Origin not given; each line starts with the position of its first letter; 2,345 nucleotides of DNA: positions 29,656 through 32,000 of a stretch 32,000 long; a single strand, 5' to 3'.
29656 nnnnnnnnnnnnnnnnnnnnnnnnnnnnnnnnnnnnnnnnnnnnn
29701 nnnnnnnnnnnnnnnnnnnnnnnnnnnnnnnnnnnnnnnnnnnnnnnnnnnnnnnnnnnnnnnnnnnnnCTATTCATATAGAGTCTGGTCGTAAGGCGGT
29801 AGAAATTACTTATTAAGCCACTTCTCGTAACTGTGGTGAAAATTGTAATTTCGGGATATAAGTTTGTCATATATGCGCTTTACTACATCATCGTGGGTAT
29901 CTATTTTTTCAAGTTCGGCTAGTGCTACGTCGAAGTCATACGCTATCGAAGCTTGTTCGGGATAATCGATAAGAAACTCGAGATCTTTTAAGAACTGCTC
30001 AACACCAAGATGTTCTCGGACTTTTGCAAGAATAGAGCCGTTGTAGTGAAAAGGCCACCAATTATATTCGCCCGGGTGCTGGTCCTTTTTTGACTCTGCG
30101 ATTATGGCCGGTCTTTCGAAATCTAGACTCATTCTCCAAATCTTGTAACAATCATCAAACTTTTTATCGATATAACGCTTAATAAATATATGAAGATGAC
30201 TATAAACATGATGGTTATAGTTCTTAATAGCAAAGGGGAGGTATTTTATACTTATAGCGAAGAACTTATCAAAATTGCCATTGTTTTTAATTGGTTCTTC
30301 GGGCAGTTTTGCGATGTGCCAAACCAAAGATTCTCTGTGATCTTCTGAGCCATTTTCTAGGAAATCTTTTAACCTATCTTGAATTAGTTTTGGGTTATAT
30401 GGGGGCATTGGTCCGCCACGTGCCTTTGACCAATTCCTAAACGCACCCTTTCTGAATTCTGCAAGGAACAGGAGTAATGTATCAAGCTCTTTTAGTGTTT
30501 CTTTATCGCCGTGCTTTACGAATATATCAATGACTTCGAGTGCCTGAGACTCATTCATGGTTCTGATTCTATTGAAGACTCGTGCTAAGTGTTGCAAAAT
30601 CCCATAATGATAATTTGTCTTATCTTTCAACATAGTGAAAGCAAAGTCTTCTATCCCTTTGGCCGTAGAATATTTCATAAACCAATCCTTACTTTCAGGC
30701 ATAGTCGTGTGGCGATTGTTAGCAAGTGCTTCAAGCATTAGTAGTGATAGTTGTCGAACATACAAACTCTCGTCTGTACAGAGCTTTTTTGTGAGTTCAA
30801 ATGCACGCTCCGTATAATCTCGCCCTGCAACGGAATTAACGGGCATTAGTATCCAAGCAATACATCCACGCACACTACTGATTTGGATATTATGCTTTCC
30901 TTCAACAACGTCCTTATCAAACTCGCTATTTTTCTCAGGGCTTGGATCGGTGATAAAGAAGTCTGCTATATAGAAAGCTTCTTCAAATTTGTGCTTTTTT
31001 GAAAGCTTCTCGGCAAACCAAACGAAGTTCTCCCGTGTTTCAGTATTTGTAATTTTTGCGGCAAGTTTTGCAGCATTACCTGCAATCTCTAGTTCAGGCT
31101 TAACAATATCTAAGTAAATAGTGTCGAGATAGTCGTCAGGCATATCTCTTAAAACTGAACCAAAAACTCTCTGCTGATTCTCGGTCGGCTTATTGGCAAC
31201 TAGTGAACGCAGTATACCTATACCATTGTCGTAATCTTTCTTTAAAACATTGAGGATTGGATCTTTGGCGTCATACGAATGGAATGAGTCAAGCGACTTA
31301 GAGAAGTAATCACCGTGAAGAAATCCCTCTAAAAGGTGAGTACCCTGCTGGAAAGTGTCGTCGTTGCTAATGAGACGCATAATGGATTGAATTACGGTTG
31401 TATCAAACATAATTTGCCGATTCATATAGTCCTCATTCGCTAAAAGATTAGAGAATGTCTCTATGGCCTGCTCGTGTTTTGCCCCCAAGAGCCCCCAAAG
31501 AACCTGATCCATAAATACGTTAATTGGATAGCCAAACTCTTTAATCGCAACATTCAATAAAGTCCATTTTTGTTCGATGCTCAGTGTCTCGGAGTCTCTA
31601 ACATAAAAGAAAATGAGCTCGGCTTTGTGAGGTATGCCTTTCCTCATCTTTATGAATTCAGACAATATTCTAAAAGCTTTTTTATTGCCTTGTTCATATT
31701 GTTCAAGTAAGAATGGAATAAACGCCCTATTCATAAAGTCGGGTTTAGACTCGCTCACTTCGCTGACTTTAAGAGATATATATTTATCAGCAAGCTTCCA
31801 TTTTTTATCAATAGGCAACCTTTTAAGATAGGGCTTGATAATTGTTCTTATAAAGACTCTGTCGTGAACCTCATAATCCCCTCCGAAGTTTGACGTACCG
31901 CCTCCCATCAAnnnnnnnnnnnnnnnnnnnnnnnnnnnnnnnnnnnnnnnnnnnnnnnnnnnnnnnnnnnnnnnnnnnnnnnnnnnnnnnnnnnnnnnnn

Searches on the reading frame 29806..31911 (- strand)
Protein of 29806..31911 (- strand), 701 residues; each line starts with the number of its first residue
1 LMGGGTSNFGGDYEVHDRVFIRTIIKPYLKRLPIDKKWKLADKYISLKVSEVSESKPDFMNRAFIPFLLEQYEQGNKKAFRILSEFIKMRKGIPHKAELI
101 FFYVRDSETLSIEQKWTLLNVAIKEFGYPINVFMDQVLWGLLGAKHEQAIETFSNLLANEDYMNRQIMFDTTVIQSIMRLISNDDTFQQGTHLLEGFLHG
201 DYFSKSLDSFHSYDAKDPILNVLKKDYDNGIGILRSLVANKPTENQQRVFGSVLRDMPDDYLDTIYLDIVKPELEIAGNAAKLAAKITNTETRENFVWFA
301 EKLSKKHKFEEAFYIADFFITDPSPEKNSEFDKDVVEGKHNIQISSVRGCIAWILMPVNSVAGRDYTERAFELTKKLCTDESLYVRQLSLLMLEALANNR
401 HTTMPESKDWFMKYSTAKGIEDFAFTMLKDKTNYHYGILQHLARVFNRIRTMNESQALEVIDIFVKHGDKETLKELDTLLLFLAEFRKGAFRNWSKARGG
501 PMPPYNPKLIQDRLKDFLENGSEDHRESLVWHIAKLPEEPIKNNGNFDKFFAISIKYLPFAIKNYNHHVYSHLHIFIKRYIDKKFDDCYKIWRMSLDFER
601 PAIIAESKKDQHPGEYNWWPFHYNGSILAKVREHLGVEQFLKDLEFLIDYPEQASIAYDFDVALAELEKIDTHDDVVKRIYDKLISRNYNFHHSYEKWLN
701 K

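Call 3: search_protein_families(library=pfam, proteins=[window:29806-31911:-], max_evalue=1)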
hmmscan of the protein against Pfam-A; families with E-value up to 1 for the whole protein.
window:29806-31911:- (701 aa): 0 families

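Call 4: search_protein_families(library=padloc, proteins=[window:29806-31911:-], max_evalue=1)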
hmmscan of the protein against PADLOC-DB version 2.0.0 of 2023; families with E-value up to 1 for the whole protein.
window:29806-31911:- (701 aa): 0 families

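Call 5: search_protein_families(library=ncbifam, proteins=[window:29806-31911:-], max_evalue=1)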
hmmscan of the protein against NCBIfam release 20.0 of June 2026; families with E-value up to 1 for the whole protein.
window:29806-31911:- (701 aa): 0 families

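Call 6: search_protein_families(library=phrogs, proteins=[window:29806-31911:-], max_evalue=1)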
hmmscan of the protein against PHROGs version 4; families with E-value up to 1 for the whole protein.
window:29806-31911:- (701 aa): 1 family
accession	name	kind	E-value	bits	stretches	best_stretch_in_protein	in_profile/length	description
phrog_5535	-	unknown function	0.17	12.8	0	131-178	23-69/74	-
